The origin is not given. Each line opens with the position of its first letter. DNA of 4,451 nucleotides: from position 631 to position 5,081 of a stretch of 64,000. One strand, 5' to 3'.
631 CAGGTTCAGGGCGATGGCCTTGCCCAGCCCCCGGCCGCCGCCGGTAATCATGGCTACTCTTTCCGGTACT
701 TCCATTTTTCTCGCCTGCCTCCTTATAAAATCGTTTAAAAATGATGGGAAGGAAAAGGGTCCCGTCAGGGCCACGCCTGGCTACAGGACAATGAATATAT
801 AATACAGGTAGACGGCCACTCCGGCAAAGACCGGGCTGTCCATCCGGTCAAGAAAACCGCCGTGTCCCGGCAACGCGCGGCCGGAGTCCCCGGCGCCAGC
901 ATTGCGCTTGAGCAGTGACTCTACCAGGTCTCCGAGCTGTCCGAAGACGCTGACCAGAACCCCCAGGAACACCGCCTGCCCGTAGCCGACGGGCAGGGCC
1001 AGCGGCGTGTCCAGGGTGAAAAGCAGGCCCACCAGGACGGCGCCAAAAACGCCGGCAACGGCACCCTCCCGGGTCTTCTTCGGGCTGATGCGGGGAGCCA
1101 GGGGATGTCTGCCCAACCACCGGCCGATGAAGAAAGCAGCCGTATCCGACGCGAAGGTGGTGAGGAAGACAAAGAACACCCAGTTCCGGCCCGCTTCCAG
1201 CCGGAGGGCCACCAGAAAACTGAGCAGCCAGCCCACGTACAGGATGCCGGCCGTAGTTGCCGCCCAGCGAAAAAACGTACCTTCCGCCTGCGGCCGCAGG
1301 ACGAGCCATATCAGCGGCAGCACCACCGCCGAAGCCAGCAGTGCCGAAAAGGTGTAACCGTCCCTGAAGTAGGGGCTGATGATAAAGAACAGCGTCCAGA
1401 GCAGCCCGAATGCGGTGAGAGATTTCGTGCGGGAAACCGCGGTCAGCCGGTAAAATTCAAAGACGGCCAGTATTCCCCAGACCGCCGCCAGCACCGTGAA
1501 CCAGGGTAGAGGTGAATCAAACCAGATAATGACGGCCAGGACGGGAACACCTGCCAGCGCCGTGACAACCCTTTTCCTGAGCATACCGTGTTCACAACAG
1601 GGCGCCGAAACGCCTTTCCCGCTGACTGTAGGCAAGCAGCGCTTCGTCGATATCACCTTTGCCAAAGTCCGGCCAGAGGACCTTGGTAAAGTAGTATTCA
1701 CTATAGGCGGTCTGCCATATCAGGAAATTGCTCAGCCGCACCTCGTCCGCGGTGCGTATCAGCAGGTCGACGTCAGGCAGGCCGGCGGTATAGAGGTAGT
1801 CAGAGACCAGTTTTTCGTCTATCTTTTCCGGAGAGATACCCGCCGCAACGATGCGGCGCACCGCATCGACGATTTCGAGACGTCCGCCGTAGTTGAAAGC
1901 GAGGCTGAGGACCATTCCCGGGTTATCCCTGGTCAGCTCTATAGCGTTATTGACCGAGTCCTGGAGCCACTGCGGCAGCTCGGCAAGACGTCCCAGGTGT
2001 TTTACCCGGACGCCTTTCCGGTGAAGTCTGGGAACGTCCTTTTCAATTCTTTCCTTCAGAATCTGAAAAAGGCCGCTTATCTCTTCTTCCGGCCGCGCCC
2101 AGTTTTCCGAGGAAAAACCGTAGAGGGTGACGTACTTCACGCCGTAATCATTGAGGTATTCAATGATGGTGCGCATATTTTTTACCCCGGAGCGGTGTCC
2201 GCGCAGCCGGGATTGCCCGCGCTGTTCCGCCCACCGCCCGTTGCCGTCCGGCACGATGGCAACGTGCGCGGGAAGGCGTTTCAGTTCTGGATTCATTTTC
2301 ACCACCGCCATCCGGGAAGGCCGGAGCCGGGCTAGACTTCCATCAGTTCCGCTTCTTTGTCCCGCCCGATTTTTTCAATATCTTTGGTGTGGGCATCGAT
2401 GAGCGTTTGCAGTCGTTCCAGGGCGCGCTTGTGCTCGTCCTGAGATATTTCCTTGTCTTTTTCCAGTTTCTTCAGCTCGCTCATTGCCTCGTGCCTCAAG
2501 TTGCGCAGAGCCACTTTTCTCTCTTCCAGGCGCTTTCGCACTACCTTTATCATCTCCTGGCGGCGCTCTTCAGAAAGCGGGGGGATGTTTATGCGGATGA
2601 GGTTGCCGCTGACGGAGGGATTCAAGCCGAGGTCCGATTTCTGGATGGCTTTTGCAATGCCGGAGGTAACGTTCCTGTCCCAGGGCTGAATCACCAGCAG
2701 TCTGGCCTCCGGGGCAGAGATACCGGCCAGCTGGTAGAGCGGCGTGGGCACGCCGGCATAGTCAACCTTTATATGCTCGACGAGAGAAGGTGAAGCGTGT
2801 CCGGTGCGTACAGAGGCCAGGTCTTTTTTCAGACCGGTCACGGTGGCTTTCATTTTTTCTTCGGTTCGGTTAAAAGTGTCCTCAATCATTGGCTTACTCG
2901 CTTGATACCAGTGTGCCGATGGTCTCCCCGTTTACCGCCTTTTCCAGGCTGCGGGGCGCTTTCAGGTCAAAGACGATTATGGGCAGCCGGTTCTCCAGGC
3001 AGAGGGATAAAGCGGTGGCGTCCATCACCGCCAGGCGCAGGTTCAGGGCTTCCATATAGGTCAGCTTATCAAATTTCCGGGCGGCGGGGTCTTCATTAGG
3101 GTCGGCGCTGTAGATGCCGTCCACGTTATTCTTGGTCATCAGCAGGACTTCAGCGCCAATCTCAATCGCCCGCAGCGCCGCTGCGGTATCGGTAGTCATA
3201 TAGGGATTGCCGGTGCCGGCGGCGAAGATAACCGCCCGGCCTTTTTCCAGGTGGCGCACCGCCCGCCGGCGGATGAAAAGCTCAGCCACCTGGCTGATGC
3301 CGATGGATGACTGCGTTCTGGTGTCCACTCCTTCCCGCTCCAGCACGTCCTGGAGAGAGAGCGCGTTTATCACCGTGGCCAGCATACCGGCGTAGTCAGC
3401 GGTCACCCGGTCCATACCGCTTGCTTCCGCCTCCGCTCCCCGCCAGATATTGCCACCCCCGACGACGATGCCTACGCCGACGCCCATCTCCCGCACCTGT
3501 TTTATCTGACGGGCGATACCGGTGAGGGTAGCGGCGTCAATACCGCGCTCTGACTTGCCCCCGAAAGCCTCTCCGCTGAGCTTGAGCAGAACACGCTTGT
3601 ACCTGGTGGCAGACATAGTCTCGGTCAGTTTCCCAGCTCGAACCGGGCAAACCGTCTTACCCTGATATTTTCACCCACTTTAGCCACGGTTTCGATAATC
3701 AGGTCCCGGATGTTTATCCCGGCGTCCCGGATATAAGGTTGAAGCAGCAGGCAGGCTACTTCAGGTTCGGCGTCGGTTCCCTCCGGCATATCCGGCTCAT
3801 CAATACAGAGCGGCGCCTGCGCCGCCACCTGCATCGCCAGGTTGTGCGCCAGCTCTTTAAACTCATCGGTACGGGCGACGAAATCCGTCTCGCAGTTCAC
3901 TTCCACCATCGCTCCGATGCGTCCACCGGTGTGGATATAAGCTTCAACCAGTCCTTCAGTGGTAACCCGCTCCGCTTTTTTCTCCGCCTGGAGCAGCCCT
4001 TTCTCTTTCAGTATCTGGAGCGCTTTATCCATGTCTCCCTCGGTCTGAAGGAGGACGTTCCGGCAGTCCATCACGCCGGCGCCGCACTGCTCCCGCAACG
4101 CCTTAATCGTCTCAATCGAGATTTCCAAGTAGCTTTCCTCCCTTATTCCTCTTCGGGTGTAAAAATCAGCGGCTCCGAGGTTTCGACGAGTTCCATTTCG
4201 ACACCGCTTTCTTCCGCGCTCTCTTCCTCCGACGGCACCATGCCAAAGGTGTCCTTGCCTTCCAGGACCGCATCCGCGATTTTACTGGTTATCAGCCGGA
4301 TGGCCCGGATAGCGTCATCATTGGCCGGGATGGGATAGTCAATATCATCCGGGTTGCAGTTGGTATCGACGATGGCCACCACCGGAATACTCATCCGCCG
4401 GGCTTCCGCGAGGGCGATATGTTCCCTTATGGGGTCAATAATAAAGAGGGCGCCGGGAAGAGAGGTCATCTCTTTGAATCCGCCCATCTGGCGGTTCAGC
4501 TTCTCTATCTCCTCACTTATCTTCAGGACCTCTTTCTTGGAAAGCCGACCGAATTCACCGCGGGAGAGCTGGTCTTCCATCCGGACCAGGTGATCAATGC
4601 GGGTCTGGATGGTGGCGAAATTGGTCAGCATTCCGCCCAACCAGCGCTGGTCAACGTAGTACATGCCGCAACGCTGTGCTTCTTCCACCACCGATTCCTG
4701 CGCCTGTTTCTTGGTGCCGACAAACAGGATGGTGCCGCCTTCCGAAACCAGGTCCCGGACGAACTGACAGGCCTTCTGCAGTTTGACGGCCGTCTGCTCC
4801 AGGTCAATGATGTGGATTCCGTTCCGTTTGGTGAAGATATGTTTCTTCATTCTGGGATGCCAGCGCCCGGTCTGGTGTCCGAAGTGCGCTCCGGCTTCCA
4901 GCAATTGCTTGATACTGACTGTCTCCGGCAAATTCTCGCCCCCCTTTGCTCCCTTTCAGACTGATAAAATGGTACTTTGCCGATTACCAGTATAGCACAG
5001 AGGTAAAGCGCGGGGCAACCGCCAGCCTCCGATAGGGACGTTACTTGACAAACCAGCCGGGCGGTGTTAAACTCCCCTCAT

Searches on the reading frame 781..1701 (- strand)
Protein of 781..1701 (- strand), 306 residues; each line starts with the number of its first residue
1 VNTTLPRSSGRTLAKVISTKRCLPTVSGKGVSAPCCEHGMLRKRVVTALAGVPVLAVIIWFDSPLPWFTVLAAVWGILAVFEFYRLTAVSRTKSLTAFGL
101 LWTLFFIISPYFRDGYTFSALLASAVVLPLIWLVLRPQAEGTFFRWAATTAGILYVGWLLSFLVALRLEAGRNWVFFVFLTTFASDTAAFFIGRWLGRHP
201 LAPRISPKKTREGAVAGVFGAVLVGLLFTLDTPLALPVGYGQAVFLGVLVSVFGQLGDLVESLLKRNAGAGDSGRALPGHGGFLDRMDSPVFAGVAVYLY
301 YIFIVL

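Call 49: search_protein_families(library=pfam, proteins=[window:781-1701:-], max_evalue=0.000001)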
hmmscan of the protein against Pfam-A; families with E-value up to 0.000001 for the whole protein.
window:781-1701:- (306 aa): 1 family
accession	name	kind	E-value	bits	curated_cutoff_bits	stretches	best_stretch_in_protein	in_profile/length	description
PF01148.25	CTP_transf_1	-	1.1e-58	199.6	24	1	43-301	2-261/264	Cytidylyltransferase family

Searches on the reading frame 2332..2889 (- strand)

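Call 51: search_protein_families(library=pfam, proteins=[window:2332-2889:-], max_evalue=0.000001)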
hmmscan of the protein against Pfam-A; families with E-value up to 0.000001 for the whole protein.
window:2332-2889:- (185 aa): 1 family
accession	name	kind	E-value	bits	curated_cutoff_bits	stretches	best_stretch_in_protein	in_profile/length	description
PF01765.24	RRF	-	3.8e-61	206.1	29.7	1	20-183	1-164/164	Ribosome recycling factor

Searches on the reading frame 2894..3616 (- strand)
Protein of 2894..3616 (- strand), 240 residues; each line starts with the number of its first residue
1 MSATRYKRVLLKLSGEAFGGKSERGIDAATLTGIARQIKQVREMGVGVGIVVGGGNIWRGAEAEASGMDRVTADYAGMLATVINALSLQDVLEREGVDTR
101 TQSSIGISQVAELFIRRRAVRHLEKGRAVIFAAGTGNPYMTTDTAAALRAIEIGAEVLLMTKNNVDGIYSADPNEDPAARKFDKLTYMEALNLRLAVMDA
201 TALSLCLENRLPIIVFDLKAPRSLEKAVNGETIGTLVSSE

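Call 49: search_protein_families(library=pfam, proteins=[window:2894-3616:-], max_evalue=0.000001)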
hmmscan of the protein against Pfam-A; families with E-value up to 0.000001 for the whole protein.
window:2894-3616:- (240 aa): 1 family
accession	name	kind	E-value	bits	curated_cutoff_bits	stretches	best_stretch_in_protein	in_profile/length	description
PF00696.33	AA_kinase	-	1.3e-28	100.8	24.9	1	7-217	1-234/234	Amino acid kinase family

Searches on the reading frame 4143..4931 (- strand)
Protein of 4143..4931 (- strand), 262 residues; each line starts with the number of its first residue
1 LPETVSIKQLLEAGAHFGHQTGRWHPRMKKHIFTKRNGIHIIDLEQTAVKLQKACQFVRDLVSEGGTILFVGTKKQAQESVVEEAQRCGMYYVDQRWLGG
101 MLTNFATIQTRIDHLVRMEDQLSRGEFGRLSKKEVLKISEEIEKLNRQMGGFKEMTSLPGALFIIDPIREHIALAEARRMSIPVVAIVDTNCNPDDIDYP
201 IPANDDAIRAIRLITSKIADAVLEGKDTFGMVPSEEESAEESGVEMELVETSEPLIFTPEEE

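Call 49: search_protein_families(library=pfam, proteins=[window:4143-4931:-], max_evalue=0.000001)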
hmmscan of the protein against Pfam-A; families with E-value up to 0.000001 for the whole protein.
window:4143-4931:- (262 aa): 1 family
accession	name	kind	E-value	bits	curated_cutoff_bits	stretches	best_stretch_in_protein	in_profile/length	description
PF00318.25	Ribosomal_S2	-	2.3e-97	324.9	26.1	1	10-225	1-216/216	Ribosomal protein S2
